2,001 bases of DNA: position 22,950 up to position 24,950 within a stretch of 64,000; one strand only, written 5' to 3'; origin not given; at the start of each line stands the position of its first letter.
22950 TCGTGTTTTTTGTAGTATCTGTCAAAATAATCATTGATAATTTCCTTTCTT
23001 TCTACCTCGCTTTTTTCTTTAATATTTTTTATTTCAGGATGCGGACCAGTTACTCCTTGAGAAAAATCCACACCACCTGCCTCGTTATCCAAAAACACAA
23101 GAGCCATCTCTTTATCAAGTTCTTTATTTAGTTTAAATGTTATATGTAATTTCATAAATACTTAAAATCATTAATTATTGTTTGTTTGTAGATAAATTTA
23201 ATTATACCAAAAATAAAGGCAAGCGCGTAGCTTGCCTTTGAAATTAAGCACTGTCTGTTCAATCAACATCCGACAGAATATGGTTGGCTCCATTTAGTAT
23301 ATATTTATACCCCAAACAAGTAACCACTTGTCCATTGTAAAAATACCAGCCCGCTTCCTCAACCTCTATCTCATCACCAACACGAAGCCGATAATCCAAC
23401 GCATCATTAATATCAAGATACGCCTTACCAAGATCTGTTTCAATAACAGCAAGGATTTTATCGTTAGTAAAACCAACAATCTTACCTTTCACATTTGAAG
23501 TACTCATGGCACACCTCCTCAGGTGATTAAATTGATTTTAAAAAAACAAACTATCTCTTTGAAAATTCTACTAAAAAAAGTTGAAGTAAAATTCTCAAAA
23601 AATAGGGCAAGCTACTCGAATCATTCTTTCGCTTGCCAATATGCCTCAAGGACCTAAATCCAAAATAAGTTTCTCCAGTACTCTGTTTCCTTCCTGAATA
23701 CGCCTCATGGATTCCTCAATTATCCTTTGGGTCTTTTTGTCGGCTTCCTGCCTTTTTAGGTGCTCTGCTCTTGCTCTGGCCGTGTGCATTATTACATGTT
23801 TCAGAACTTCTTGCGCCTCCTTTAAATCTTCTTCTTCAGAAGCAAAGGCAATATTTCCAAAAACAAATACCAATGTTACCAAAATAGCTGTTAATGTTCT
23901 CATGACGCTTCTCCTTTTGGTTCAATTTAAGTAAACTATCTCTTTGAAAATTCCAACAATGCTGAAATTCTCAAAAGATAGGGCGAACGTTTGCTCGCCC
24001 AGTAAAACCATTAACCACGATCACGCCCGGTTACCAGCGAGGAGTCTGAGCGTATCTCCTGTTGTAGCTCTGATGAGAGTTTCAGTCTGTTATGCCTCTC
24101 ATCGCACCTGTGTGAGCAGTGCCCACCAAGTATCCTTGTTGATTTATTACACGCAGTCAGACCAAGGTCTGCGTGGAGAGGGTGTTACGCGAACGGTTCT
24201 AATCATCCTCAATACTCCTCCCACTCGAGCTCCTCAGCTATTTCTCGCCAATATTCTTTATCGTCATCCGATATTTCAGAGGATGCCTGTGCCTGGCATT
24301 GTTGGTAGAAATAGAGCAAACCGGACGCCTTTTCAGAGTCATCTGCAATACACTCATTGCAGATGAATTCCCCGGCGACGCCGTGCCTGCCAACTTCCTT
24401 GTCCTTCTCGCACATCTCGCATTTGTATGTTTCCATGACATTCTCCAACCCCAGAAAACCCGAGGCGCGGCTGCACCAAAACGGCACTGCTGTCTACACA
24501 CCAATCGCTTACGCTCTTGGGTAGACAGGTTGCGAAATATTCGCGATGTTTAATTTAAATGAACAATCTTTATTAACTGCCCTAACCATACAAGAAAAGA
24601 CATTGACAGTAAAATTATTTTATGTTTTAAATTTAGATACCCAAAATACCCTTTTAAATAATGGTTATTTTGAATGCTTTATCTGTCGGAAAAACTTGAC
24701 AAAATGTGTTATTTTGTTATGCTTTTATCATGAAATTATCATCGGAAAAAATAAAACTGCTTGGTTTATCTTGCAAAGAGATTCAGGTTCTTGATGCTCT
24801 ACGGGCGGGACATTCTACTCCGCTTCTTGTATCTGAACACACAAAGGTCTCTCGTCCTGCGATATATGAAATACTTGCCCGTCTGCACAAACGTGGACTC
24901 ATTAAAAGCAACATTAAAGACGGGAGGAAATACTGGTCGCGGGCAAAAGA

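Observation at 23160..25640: GC-rich (about 50%) 2.4-kb island in a 30%-GC genome, with repeated terminator-promoter cassettes, three small genes and a structured GC-rich RNA-like segment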

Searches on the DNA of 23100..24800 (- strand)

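Call 6: search_rna_families(source=window, start=23100, end=24800, threshold=evalue, max_evalue=10, show_alignments=3)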
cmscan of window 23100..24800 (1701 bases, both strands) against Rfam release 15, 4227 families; matches with E-value up to 10: 11.
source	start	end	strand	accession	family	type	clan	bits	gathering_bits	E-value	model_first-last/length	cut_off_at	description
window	24598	24729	+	RF01470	rli38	Gene; sRNA;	-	23.1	49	2.2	1-150/150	no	Listeria sRNA rli38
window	23499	23590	-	RF00537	snoMe28S-Am2634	Gene; snRNA; snoRNA; CD-box;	-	22.4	50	0.99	1-97/97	no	Small nucleolar RNA Me28S-Am2634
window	23197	23242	+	RF01388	isrD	Gene; sRNA;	-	22.2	37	0.16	1-51/51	no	isrD Hfq binding RNA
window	24693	24750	-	RF02075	STnc230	Gene; sRNA;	-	20.4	50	5.8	1-83/83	no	Enterobacterial sRNA STnc230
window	24605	24680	-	RF02310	TtnuHACA2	Gene; snRNA; snoRNA; HACA-box;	-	20.3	100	3.9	1-121/121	no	Tetrahymena snoRNA TtnuHACA2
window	23186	23238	+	RF02844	RefA9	Gene; antisense;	-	19.2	49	6.7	1-64/64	no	Enterococcus sRNA A9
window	23820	23843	+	RF01354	CRISPR-DR45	Gene; CRISPR;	-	18.8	37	5.6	1-24/24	no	CRISPR RNA direct repeat element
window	23820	23843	-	RF01360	CRISPR-DR47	Gene; CRISPR;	-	17.6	39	4.5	14-37/37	no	CRISPR RNA direct repeat element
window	23208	23281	-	RF02551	DapZ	Cis-reg;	-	16.8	56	8.7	1-78/78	no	ABC transporter regulator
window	23358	23411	-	RF01150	sR11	Gene; snRNA; snoRNA; CD-box;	-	15.9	39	5.5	1-57/57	no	Small nucleolar RNA sR11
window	24207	24271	-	RF01126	sR41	Gene; snRNA; snoRNA; CD-box;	-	12.2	54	7.6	1-53/53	no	Small nucleolar RNA sR41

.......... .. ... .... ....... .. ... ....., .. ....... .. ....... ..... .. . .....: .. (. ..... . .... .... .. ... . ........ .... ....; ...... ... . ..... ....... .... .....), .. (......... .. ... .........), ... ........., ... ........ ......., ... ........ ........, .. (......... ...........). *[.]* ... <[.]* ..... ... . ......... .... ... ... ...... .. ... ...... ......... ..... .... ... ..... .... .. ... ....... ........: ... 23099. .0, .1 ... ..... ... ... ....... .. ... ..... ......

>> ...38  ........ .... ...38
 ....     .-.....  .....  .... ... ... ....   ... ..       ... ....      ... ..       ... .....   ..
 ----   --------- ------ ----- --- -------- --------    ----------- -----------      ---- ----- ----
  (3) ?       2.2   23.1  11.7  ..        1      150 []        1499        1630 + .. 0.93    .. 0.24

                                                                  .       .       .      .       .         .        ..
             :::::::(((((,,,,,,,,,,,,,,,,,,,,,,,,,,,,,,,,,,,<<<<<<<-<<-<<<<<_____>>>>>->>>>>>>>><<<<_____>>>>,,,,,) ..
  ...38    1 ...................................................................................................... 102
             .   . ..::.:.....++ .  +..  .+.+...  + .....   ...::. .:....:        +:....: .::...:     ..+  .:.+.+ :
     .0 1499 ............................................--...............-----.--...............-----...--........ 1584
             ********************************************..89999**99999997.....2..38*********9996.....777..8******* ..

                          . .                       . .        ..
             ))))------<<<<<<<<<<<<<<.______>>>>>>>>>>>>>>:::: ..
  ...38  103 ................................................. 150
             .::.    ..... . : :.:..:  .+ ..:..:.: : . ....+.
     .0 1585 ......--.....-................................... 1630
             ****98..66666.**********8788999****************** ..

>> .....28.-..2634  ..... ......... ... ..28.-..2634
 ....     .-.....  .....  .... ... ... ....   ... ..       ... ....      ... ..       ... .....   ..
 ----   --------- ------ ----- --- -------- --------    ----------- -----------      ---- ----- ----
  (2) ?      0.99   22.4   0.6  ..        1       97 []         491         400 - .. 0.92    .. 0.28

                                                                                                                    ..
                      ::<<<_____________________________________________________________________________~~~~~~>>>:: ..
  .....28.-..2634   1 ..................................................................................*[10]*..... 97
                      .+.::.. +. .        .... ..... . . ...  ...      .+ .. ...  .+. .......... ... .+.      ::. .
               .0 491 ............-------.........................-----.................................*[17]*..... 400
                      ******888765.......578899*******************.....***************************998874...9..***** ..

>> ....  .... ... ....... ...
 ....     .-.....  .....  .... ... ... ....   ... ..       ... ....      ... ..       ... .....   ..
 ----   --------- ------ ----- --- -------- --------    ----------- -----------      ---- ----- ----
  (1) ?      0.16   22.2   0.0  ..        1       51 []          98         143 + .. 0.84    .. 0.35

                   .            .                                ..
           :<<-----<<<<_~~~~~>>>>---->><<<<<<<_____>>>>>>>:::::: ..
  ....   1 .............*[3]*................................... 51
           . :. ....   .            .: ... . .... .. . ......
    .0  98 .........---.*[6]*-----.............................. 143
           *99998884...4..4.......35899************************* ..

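Call 29: search_dna_similar(query=window:23960-24600:-, collection=phages, mode=distant, max_evalue=0.01)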
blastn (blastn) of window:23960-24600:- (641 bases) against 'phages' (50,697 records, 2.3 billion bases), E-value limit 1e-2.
No match.

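Call 30: search_dna_similar(query=window:23960-24600:-, collection=plasmids, mode=distant, max_evalue=0.01)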
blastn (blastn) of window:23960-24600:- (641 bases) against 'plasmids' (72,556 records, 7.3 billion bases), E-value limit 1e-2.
No match.

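Call 68: build_rna_model(alignment_id=A7)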
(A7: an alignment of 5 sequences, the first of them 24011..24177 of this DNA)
Model R1 built from alignment A7 (5 sequences, 175 columns); structure: RNAalifold consensus.
model positions 167; base pairs 46; branch points 4; effective number of sequences 0.74; information 0.591 bits per position. Calibrated on 0.2 Mb of random sequence (short: E-values are rough).
structure used (alignment columns):
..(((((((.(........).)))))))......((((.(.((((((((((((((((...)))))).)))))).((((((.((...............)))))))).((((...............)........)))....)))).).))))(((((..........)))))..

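Call 69: search_with_rna_model(model_id=R1, sources=[window, L004, L009, L010, L011, L012, L016, L017, L021, L023, L020, L022, L014, L008, L007], max_evalue=10)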
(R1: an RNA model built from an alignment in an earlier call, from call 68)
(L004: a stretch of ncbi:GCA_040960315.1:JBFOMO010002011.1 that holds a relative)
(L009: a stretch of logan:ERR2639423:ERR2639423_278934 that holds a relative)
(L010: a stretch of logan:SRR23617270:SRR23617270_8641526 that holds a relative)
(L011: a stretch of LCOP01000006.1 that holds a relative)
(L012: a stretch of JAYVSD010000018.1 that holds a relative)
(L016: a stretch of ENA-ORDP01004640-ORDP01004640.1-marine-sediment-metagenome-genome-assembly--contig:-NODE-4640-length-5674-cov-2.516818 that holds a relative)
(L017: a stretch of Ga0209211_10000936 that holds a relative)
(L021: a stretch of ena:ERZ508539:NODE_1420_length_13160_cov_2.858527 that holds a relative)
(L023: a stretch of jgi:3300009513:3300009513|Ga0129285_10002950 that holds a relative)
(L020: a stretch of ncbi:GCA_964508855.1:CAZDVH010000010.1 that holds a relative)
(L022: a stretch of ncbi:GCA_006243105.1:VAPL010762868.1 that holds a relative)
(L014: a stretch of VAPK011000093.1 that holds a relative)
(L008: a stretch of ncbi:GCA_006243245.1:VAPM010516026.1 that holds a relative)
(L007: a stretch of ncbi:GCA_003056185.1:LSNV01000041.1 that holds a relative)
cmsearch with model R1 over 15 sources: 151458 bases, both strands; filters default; matches with E-value up to 10: 7.
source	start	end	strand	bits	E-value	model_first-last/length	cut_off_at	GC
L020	818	984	-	212.8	4.6e-61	1-167/167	no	0.47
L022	1018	1184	-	210.7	1.9e-60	1-167/167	no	0.49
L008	2295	2461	+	209.9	3.2e-60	1-167/167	no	0.51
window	24011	24177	-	206.8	2.6e-59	1-167/167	no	0.51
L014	569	743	+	196.5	3e-56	1-167/167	no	0.47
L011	5339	5496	+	16.7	0.0043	1-167/167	no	0.51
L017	4339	4496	+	16.7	0.0043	1-167/167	no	0.51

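Call 70: search_with_rna_model(model_id=R1, sources=[window, L011, L020, L022, L014, L008], max_evalue=0.1, make_alignment=true, show_alignments=6)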
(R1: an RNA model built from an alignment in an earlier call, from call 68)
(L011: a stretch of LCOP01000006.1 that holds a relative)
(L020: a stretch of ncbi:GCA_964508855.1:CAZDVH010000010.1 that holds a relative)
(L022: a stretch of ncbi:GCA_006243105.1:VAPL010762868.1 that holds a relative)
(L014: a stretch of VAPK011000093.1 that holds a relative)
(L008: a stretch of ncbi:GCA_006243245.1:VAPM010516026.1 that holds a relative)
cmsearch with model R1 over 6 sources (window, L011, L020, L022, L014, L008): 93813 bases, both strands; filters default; matches with E-value up to 0.1: 6.
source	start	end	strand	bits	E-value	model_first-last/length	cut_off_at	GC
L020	818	984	-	212.8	2.8e-61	1-167/167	no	0.47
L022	1018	1184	-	210.7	1.2e-60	1-167/167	no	0.49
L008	2295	2461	+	209.9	2e-60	1-167/167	no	0.51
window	24011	24177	-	206.8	1.6e-59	1-167/167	no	0.51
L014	569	743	+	196.5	1.9e-56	1-167/167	no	0.47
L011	5339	5496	+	16.7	0.0027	1-167/167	no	0.51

Alignment A8: 6 matches aligned to the model, 238 columns, each read 5' to 3' on its own strand. Consensus structure (alignment columns), stored with it:
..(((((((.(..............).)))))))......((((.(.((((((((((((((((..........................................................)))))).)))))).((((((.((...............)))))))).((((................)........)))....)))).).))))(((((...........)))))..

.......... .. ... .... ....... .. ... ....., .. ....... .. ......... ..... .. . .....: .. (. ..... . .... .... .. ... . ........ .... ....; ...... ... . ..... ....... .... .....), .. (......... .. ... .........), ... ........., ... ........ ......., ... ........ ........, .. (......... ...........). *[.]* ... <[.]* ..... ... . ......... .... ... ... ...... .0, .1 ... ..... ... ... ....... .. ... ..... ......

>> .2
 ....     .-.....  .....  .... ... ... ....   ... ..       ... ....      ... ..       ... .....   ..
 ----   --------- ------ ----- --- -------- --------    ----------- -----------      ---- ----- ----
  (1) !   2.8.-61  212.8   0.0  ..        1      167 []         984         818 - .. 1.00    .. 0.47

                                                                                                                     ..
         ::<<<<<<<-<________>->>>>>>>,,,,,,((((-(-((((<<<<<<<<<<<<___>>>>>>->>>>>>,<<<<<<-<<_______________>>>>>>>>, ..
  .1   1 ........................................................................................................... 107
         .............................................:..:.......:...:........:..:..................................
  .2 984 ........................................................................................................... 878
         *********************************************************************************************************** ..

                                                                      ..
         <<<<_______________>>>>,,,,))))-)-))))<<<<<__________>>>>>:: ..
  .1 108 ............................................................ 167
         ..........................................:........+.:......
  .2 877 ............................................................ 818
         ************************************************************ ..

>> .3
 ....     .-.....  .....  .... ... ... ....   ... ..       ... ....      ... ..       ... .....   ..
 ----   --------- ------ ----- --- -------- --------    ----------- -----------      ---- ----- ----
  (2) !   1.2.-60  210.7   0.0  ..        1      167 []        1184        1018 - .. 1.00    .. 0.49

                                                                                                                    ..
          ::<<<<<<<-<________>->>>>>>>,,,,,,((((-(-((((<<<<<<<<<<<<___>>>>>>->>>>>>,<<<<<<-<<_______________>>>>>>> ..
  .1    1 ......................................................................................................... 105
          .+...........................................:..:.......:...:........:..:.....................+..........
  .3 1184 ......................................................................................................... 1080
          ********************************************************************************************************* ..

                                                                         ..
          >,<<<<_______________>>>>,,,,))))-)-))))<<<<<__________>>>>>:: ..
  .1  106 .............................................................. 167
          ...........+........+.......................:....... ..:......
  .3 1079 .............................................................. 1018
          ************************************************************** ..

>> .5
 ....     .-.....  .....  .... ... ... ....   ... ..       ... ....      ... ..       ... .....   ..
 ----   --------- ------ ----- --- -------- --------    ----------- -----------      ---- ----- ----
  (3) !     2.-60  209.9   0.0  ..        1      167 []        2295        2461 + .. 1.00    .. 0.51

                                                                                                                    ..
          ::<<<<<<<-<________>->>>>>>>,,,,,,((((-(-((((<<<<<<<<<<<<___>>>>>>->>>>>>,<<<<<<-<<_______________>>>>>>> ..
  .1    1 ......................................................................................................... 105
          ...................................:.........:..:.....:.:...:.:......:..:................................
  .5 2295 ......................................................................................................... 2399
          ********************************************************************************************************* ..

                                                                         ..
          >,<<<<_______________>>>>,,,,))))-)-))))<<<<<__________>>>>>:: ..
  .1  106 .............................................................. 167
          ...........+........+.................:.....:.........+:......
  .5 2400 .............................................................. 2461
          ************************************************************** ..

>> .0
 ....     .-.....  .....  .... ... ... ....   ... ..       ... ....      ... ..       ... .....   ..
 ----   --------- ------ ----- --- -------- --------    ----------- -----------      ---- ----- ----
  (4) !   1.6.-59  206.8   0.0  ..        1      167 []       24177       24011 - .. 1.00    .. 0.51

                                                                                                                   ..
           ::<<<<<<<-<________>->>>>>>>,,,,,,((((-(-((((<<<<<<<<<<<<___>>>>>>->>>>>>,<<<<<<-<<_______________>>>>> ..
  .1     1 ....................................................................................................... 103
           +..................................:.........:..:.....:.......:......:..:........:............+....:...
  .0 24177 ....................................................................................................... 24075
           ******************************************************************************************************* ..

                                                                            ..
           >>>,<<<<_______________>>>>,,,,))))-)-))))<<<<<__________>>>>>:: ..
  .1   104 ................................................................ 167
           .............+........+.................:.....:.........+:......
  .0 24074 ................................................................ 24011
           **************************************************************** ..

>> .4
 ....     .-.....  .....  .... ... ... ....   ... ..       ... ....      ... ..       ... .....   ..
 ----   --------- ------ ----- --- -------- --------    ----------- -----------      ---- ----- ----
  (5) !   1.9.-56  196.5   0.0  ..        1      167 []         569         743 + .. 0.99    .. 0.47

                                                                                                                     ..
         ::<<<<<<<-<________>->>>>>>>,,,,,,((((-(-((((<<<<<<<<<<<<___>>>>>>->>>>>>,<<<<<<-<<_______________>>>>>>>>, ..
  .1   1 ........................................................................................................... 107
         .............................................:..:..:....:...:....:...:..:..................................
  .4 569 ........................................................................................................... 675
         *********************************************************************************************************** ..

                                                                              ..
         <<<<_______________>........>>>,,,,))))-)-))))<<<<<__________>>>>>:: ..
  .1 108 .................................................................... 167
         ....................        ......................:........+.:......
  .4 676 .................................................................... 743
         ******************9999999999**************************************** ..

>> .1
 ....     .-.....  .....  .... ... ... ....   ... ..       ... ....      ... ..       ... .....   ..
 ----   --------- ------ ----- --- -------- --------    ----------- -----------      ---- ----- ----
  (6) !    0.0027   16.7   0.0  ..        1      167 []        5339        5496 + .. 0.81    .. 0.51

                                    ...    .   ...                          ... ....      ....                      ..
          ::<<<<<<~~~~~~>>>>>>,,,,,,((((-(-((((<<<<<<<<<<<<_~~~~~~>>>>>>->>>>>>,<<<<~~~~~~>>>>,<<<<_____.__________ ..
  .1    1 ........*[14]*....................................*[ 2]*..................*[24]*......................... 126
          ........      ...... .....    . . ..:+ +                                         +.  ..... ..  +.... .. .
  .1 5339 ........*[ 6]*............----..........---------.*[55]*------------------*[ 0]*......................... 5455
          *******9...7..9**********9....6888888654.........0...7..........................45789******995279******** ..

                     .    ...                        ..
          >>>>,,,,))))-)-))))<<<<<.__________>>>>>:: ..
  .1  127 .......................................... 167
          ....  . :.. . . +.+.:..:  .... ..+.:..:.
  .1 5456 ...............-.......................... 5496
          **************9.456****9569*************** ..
